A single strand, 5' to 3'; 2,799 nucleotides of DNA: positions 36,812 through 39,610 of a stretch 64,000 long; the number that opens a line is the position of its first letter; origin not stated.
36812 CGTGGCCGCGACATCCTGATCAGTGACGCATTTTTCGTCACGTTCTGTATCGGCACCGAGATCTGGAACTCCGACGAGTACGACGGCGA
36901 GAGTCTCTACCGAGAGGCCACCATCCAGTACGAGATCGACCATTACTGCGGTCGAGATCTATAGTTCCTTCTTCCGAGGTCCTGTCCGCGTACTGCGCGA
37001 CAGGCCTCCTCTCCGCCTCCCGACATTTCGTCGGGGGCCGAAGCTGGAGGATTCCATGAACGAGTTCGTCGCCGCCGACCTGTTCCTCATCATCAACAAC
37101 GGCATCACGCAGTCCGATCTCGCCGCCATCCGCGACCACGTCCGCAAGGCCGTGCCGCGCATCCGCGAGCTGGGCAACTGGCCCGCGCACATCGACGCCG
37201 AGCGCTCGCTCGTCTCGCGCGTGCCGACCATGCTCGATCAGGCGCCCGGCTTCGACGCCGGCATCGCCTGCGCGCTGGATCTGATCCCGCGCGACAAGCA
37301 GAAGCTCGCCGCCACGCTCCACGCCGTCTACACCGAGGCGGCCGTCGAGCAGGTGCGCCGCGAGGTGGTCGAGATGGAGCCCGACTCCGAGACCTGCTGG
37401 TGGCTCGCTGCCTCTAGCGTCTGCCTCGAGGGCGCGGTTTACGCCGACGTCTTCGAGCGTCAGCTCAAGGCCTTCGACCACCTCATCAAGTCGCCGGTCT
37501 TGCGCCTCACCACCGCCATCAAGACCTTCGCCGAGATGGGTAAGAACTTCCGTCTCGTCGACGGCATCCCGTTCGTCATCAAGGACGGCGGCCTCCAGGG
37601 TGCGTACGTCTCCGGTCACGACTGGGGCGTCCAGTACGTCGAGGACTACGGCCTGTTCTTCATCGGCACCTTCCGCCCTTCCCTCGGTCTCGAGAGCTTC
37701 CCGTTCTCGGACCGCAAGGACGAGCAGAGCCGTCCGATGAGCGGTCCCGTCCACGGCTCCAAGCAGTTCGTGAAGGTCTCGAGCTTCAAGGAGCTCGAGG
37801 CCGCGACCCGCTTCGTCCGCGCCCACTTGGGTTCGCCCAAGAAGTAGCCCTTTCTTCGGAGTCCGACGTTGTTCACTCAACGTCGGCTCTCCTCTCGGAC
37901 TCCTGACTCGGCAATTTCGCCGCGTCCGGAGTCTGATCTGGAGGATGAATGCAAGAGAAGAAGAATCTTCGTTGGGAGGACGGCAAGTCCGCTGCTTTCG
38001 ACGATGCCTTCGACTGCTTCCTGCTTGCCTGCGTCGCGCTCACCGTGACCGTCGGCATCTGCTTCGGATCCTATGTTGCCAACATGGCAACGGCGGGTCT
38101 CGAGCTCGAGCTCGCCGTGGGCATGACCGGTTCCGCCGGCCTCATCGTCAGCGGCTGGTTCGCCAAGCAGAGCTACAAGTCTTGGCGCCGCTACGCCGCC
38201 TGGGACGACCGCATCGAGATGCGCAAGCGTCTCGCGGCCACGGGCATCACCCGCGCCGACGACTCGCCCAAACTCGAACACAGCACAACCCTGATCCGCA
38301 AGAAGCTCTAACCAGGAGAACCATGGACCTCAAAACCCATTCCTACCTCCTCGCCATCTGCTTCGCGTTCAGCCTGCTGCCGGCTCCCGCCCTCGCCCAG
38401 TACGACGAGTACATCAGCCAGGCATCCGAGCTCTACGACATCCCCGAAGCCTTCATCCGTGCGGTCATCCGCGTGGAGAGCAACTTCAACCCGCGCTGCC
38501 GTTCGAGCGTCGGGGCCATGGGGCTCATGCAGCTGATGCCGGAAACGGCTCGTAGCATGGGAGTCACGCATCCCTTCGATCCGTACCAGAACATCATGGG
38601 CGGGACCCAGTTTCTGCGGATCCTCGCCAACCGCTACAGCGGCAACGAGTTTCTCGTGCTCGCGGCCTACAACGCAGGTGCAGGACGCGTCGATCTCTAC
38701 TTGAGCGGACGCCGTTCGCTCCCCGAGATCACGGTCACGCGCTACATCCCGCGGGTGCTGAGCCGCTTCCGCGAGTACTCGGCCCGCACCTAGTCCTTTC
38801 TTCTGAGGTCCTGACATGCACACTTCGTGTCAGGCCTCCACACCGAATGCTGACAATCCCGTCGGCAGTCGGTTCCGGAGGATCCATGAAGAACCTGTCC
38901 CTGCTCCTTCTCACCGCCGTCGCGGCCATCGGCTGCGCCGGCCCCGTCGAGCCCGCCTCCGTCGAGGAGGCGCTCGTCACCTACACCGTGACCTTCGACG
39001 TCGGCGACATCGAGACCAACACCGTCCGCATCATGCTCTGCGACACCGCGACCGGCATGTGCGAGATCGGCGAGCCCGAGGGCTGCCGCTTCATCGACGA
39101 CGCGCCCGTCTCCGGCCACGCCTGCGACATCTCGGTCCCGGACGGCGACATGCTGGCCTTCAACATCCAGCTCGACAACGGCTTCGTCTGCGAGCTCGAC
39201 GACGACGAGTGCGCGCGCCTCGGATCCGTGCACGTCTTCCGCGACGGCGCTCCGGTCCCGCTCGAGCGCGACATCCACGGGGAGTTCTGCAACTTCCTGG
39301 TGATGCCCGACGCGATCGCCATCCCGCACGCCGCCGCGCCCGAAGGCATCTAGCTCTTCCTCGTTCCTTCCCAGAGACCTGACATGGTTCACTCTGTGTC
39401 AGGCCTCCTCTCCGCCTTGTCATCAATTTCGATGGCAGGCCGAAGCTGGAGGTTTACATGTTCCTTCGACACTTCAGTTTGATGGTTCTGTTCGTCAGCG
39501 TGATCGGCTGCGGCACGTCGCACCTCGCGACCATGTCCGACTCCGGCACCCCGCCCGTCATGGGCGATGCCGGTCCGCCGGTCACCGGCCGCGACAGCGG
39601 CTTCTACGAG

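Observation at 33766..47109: A composite structured cassette (CU tract / stem-loop 1 / anti-SD / AAUUUC-loop hairpin / SD) fills almost every intergenic spacer of a 15-kb co-directional gene array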

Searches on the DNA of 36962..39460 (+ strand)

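Call 84: search_dna_similar(query=window:36962-39460:+, collection=plasmids, mode=distant, max_evalue=0.00001, max_rows=5)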
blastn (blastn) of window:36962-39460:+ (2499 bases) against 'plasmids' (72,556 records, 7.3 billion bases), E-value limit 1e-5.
Records with a match: 2; places in all: 2; records where one place covers at least 80% of the query: 0.
Best place of each record, by identity: 60-80% 2.
By first word of the organism name: Miltoncostaea 1; Shinella 1.
By predicted mobility (MOB-suite, as given by PLSDB): non-mobilizable 2.
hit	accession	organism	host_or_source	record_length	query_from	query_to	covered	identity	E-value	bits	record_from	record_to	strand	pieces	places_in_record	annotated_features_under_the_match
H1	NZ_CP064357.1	Miltoncostaea oceani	pure culture,marine sediment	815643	204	373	7%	73.4%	2e-13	86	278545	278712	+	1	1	hypothetical protein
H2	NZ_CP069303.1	Shinella sp. PSBB067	monoisolate,Minnesota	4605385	1496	1600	4%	74.3%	6e-8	69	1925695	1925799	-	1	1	none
